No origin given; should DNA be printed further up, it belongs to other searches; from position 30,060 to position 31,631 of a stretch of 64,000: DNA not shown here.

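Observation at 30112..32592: Self-contained cassette: a tRNA-like gene, an SMC/Rad50-like ABC ATPase and an SPFH/band-7 membrane protein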

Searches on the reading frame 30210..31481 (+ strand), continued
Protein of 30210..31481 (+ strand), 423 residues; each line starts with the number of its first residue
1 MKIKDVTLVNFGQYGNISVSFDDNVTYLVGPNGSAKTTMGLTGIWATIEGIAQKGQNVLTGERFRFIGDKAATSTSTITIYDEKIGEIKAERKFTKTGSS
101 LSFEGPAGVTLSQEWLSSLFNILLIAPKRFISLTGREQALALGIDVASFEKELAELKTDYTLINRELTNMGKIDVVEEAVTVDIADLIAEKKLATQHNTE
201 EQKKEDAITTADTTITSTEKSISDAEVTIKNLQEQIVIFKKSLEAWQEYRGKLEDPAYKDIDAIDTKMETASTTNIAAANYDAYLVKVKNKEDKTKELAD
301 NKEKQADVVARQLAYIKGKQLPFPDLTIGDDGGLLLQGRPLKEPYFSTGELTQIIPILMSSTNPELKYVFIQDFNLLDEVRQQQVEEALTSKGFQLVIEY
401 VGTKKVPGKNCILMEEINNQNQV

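Call 26: find_encoding_contigs(protein=P0003, flank=8000, max_places=3)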
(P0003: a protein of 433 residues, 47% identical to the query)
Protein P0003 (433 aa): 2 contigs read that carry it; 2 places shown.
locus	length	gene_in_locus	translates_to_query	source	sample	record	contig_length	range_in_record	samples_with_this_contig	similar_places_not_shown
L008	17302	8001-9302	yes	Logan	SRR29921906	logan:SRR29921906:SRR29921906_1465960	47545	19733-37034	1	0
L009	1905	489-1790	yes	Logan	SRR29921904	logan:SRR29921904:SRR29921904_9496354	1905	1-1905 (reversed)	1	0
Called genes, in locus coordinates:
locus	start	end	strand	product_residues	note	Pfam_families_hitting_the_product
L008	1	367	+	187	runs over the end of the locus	-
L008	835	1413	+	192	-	-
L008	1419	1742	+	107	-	-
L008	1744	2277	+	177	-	-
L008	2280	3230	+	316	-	-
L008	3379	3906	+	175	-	-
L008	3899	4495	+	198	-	-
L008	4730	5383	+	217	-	-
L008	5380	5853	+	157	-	-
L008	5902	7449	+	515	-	PF00772:DnaB, PF13481:AAA_25 (weak), PF03796:DnaB_C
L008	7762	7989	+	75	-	-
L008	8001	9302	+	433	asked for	PF02463:SMC_N (weak), PF13175:AAA_15, PF13476:AAA_23 (weak)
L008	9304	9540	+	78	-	-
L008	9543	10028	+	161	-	-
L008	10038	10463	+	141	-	-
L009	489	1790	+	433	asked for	PF02463:SMC_N (weak), PF13175:AAA_15, PF13476:AAA_23 (weak)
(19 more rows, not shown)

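Call 28: search_solved_structures(query=A1, max_evalue=1, show_alignments=2)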
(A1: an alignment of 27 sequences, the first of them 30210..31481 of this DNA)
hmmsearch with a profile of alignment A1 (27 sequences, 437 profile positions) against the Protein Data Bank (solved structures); distinct sequences matched with E-value up to 1: 73 (the best 60 are shown).
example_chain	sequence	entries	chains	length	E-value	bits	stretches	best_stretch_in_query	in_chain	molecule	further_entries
8ee4_A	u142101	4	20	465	7.4e-07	31.7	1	1-39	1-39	PtuA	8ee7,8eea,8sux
1e69_A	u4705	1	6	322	1.6e-06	30.6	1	1-105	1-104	CHROMOSOME SEGREGATION SMC PROTEIN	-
1xew_X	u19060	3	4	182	7.8e-06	28.3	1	3-57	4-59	SMC protein | Chromosome segregation protein smc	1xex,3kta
4i99_A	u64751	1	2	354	2.5e-05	26.7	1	3-57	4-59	Chromosome partition protein Smc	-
5xns_A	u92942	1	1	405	3e-05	26.4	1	3-57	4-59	Chromosome partition protein Smc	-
3qkr_A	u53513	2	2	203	4.8e-05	25.7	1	1-39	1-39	DNA double-strand break repair rad50 ATPase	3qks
1us8_A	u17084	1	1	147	5.5e-05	25.5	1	1-39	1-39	DNA DOUBLE-STRAND BREAK REPAIR RAD50 ATPASE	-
1f2t_A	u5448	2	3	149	5.6e-05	25.5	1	1-39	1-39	RAD50 ABC-ATPASE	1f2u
5xei_A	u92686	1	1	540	7.3e-05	25.1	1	3-58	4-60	Chromosome partition protein Smc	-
1ii8_A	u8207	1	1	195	8.5e-05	24.9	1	1-39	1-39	Rad50 ABC-ATPase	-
3aux_A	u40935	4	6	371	0.00011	24.5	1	2-51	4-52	DNA double-strand break repair rad50 ATPase | DNA double-strand break repair Rad50 ATPase,DNA double-strand break repair Rad50 ATPase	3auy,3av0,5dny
5f3w_B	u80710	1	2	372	0.00012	24.4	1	2-51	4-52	DNA double-strand break repair Rad50 ATPase,DNA double-strand break repair Rad50 ATPase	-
9vkz_A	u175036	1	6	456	0.00013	24.3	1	4-39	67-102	Retron Ec78 probable ATPase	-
9vh1_D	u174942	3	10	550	0.00016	24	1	4-39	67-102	Retron Ec78 probable ATPase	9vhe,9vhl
4nck_A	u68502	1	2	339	0.00016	24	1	1-39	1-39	DNA double-strand break repair Rad50 ATPase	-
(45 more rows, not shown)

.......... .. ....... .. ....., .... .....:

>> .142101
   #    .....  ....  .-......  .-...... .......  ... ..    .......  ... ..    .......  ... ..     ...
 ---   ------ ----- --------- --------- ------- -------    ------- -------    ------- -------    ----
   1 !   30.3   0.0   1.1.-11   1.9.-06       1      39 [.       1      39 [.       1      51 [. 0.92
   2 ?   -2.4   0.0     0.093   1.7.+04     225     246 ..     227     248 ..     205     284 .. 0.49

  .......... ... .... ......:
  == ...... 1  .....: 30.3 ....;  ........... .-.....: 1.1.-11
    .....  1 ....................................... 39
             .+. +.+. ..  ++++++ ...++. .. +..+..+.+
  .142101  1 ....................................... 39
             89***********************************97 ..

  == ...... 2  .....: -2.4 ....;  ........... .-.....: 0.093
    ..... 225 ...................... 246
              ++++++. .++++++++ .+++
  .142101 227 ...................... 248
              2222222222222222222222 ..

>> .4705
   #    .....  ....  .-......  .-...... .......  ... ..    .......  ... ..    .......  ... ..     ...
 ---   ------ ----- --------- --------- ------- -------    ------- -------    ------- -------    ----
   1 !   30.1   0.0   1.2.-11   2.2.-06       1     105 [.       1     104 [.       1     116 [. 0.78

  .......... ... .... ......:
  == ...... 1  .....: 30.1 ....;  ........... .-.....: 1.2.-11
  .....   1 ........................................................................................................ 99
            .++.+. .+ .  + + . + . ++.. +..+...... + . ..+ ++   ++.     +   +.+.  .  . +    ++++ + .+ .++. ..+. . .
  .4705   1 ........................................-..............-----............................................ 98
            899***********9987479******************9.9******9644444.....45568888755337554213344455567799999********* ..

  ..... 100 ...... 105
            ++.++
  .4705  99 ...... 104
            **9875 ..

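Call 33: find_related_loci(query=A1, collection=viral_contigs, flank=6000)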
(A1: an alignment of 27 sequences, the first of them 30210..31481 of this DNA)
Query A1 (423 aa) in viral_contigs; peptide patterns used: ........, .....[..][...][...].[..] (x = any residue, [..] = any of these).
43 stretches matched a pattern; 25 encode a relative of the query (tblastn E <= 1e-3); 23 distinct loci.
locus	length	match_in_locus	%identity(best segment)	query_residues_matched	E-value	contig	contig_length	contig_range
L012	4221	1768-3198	42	1-416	8e-114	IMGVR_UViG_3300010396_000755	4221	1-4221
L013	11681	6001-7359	43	1-416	1e-110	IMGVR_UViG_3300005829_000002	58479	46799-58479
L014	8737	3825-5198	45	1-416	3e-110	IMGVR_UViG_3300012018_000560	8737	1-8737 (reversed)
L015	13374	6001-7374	43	1-416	6e-106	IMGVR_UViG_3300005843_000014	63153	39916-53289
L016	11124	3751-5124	43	1-416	6e-106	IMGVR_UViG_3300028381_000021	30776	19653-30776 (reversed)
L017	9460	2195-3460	45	1-416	8e-105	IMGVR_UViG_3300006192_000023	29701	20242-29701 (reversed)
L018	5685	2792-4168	43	1-416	3e-99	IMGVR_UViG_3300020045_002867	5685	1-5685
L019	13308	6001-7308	38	1-415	6e-88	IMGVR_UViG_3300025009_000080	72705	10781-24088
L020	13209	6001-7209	39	1-417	1e-83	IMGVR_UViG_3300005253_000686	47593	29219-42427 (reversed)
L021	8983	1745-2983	37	1-418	2e-82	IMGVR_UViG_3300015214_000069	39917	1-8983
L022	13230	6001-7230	39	1-417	7e-80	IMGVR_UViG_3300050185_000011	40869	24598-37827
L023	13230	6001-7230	35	1-417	5e-75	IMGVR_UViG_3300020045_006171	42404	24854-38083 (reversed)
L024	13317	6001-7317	34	1-414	7e-75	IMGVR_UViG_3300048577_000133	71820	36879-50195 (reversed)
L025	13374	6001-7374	44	1-416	1e-106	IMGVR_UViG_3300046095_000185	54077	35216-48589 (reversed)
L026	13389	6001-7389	33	3-416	3e-73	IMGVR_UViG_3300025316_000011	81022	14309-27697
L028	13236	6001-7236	35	1-418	5e-65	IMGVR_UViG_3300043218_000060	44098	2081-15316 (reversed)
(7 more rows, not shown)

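Call 36: predict_structure(alignment_id=A1)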
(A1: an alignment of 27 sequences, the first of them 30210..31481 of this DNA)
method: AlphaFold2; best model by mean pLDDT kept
length: 423 residues; sequences in the alignment: 27
mean_pLDDT: 78.3   pTM: 0.56
mean pLDDT of the five models: 78.3, 77.4, 74.9, 74.5, 68.8
residues with pLDDT >= 90: 52; 70-90: 307; 50-70: 39; < 50: 25
segments of 3 or more residues with pLDDT < 50: 52-64, 228-232, 417-423
pLDDT, mean of each block of 10 residues (from residue 1): 87 79 88 71 78 40 56 87 86 82 84 74 73 80 82 93 92 78 71 80 82 78 58 61 78 71 76 79 87 94 94 86 79 84 81 81 71 83 87 86 85 61 28
secondary structure, 60 per line:
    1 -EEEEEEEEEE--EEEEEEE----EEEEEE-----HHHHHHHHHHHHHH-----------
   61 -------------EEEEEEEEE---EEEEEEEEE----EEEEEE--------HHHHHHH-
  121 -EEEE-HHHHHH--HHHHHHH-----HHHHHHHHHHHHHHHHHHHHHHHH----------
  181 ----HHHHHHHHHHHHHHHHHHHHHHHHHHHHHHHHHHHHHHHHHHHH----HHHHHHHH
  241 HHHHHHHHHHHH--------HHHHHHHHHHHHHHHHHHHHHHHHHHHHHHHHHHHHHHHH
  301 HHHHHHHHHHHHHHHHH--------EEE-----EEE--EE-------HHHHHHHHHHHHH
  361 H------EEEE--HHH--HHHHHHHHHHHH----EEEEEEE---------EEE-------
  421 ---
elements in order: E2-11 E14-20 E25-30 H36-49 E74-82 E86-94 E99-104 H113-119 E122-125 H127-132 H135-141 H147-170 H185-228 H233-252 H261-317 E326-328 E334-336 H348-361 E368-371 H379-390 E395-401 E411-413

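Call 40: search_protein_families(library=pfam, proteins=[L013:4915-5724:+, L013:4043-4918:+, L013:9879-10796:+, L013:9143-9928:+, L015:7870-8571:+, L015:7465-7845:+, L015:4080-4805:+, L028:7293-8276:+, L021:990-1742:+, L019:3212-4222:+], max_evalue=0.01)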
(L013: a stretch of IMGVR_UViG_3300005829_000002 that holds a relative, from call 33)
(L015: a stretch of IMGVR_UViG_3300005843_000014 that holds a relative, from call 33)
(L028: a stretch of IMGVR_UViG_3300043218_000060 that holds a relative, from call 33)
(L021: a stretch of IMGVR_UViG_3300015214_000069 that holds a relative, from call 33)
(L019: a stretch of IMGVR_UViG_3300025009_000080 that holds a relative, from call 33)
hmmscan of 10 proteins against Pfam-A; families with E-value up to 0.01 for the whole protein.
L013:4915-5724:+ (269 aa): 0 families

L013:4043-4918:+ (291 aa): 0 families

L013:9879-10796:+ (305 aa): 0 families

L013:9143-9928:+ (261 aa): 1 family
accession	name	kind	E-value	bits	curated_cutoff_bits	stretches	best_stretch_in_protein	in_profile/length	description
PF14297.12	Lin1244_N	-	1.5e-23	83.7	25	1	11-107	1-95/95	Lin1244/Lin1753-like, N-terminal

L015:7870-8571:+ (233 aa): 0 families

L015:7465-7845:+ (126 aa): 0 families

L015:4080-4805:+ (241 aa): 1 family
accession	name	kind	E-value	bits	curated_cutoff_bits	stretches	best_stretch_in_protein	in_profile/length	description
PF03837.19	RecT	-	0.0027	17.7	24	1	171-220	140-192/198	RecT family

L028:7293-8276:+ (327 aa): 1 family
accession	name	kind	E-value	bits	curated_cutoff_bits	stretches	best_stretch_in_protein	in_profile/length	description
PF03837.19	RecT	-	5.9e-35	121.1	24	1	44-247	2-193/198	RecT family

L021:990-1742:+ (250 aa): 1 family
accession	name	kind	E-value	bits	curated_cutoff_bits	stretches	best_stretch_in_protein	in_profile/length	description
PF24703.2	DUF7666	-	4.1e-25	88.5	27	1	13-98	3-91/95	Domain of unknown function (DUF7666)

L019:3212-4222:+ (336 aa): 1 family
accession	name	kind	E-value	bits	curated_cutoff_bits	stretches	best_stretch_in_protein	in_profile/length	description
PF12705.13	PDDEXK_1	-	1.2e-06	29.1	22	1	87-264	33-196/247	PD-(D/E)XK nuclease superfamily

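Call 41: search_protein_families(library=phrogs, proteins=[L013:4915-5724:+, L013:4043-4918:+, L013:9879-10796:+, L013:9143-9928:+, L015:7870-8571:+, L015:7465-7845:+, L015:4080-4805:+, L028:7293-8276:+, L021:990-1742:+, L019:3212-4222:+], max_evalue=0.001)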
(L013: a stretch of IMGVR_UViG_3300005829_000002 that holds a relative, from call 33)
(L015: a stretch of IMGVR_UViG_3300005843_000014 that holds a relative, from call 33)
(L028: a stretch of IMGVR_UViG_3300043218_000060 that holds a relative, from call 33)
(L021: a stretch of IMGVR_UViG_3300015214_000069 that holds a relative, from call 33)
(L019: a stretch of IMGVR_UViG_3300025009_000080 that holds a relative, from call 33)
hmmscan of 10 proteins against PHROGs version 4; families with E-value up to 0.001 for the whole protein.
L013:4915-5724:+ (269 aa): 2 families
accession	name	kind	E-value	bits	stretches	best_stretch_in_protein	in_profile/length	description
phrog_4763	-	unknown function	2.1e-67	228.2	1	1-241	1-247/248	-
phrog_149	-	DNA, RNA and nucleotide metabolism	8.5e-08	32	1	6-187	607-776/1242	exonuclease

L013:4043-4918:+ (291 aa): 0 families

L013:9879-10796:+ (305 aa): 2 families
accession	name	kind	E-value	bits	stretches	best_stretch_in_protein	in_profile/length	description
phrog_3277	-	DNA, RNA and nucleotide metabolism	8.1e-14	52.8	1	168-304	11-157/168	DnaC-like helicase loader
phrog_50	-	DNA, RNA and nucleotide metabolism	5.6e-10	39.9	1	46-304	263-514/570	DnaC-like helicase loader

L013:9143-9928:+ (261 aa): 5 families
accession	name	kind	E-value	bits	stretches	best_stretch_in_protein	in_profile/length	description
phrog_2562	-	DNA, RNA and nucleotide metabolism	8.9e-41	141.4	1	1-182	1-182/290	replication initiation protein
phrog_16706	-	DNA, RNA and nucleotide metabolism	1.8e-39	137.2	1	1-237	1-239/266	replisome organizer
phrog_20437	-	DNA, RNA and nucleotide metabolism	6.4e-33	115.1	1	1-129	1-128/212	DNA replication initiation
phrog_20981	-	unknown function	9.2e-11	42.9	1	10-120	2-107/293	-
phrog_25071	-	unknown function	0.00015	22.4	1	101-189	1-85/223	-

L015:7870-8571:+ (233 aa): 1 family
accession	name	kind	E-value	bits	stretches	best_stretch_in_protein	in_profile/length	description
phrog_11501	-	unknown function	2.1e-43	149.4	1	13-226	22-238/249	-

L015:7465-7845:+ (126 aa): 1 family
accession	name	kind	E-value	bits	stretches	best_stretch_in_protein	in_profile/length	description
phrog_12688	-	unknown function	9.9e-15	55.6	1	9-121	16-129/142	-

L015:4080-4805:+ (241 aa): 2 families
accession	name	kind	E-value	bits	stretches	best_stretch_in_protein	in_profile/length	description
phrog_561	-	DNA, RNA and nucleotide metabolism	2.5e-77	262.7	1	58-236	302-488/633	RecT-like ssDNA annealing protein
phrog_4171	-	DNA, RNA and nucleotide metabolism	1.2e-11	45.8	1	58-229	40-222/392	RecT-like ssDNA annealing protein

L028:7293-8276:+ (327 aa): 4 families
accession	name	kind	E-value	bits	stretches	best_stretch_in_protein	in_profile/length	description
phrog_148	-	DNA, RNA and nucleotide metabolism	7.5e-60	204.5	1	12-268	24-258/387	RecT-like ssDNA annealing protein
phrog_34786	-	unknown function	1.2e-10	42.6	1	26-107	41-116/116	-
phrog_19737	-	unknown function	4.5e-10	40.7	1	18-119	12-105/108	-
phrog_2780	-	DNA, RNA and nucleotide metabolism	1.8e-05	25.3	1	73-178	63-164/369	RecT-like ssDNA annealing protein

L021:990-1742:+ (250 aa): 3 families
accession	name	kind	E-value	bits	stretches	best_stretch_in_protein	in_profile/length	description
phrog_4433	-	unknown function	1.1e-20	75.3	1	9-95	11-100/312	-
phrog_14105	-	unknown function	1.4e-16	61.5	1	13-95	12-95/297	-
phrog_9215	-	unknown function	1.3e-06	29.4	1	13-71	68-131/268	-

L019:3212-4222:+ (336 aa): 2 families
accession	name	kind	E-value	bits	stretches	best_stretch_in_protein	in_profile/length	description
phrog_298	-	DNA, RNA and nucleotide metabolism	4.6e-25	89.6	1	30-271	51-246/293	exonuclease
phrog_69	-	DNA, RNA and nucleotide metabolism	0.00026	21.1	0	88-252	120-262/501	exonuclease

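Call 62: search_protein_families(library=phrogs, alignment_id=A6, max_evalue=0.00001)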
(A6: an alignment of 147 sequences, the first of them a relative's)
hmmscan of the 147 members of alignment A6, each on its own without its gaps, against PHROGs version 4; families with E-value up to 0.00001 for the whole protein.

A. member 1, L003:10855-12354:+ (499 aa): 5 families
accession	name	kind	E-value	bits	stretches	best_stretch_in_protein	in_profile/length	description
phrog_19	-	DNA, RNA and nucleotide metabolism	5.7e-113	379.9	1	13-454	156-584/621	DnaB-like replicative helicase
phrog_243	-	DNA, RNA and nucleotide metabolism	5.1e-54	184.1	1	187-454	18-271/273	DnaB-like replicative helicase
phrog_11530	-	unknown function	4.6e-42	144.9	1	285-443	2-150/184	-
phrog_239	-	DNA, RNA and nucleotide metabolism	6.2e-34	119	1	175-472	330-617/801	DNA primase/helicase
phrog_19347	-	unknown function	5.9e-16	59.6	1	385-451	1-79/79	-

B. families by the number of members that match (of 147 scanned): 222 families (the first 25 are shown)
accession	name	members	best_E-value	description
phrog_149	-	10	6.2e-32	exonuclease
phrog_4763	-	8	6.2e-71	-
phrog_434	-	4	6.2e-65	RecE-like recombination exonuclease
phrog_5715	-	4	1.6e-11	exonuclease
phrog_4433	-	3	1.7e-74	-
phrog_148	-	3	7.5e-60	RecT-like ssDNA annealing protein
phrog_11501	-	3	2.1e-43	-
phrog_298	-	3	2.9e-36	exonuclease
phrog_239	-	3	6.2e-34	DNA primase/helicase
phrog_98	-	3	4.1e-30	-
phrog_190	-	3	5e-29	Holliday junction resolvase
phrog_12688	-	3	1.3e-27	-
phrog_8684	-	3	3e-25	-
phrog_14105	-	3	7.7e-19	-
phrog_119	-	3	1.5e-15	HNH endonuclease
phrog_561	-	2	2.5e-77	RecT-like ssDNA annealing protein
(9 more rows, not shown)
